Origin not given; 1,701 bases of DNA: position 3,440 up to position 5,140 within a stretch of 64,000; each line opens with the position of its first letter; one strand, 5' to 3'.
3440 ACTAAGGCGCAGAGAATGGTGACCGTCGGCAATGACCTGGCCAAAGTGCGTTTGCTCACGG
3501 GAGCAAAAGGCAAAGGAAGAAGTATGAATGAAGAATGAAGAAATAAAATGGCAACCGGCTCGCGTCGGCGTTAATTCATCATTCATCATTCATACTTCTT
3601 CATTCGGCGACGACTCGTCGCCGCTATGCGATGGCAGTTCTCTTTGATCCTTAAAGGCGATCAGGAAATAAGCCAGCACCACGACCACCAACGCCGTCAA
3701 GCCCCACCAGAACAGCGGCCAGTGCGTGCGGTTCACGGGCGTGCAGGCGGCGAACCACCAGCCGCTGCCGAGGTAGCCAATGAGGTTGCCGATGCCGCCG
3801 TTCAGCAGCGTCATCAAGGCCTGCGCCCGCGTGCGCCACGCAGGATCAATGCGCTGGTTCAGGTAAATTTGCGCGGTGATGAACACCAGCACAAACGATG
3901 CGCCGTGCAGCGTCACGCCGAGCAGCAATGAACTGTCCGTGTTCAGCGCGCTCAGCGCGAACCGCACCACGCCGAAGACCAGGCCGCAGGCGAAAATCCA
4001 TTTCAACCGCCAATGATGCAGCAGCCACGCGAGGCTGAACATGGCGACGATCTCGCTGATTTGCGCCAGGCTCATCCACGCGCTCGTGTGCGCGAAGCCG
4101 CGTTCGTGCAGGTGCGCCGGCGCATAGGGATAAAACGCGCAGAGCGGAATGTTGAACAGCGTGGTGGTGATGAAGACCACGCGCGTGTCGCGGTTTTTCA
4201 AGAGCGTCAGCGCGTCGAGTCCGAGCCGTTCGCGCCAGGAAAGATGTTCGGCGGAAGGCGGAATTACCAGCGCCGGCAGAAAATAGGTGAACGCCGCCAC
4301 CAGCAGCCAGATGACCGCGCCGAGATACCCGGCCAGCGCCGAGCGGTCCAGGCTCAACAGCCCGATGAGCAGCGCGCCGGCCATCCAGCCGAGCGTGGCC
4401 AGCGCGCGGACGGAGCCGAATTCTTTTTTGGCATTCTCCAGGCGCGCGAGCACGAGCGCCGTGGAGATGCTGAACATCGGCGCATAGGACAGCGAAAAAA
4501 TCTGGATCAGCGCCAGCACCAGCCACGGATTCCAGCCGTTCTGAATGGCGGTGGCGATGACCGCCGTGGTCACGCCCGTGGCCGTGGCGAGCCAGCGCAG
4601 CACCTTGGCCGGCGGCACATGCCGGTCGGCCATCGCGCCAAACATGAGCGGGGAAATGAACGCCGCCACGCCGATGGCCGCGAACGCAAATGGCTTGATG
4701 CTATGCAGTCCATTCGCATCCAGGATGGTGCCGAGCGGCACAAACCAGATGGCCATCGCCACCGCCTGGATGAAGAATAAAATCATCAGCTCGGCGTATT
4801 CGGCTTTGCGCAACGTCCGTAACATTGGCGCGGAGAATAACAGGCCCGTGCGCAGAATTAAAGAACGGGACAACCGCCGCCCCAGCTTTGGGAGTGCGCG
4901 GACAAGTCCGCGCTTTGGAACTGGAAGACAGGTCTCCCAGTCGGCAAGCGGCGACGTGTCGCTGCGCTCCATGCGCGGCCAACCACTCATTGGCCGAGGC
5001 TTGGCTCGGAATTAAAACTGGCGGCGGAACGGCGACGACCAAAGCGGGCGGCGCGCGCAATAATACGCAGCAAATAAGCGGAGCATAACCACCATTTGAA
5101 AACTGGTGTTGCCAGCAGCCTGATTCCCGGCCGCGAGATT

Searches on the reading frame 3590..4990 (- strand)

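Call 44: search_protein_families(library=pfam, proteins=[window:3590-4990:-], max_evalue=0.01)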
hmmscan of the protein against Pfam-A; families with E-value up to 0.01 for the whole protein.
window:3590-4990:- (466 aa): 3 families
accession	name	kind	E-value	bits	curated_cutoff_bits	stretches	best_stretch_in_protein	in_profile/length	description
PF03825.22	Nuc_H_symport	-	2.7e-55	188.4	25.9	1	66-449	5-398/400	Nucleoside H+ symporter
PF12832.13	MFS_1_like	-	5e-24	85.5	25.2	1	105-414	42-363/373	MFS_1 like family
PF07690.21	MFS_1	-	6.8e-14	52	33.4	1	71-405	4-346/347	Major Facilitator Superfamily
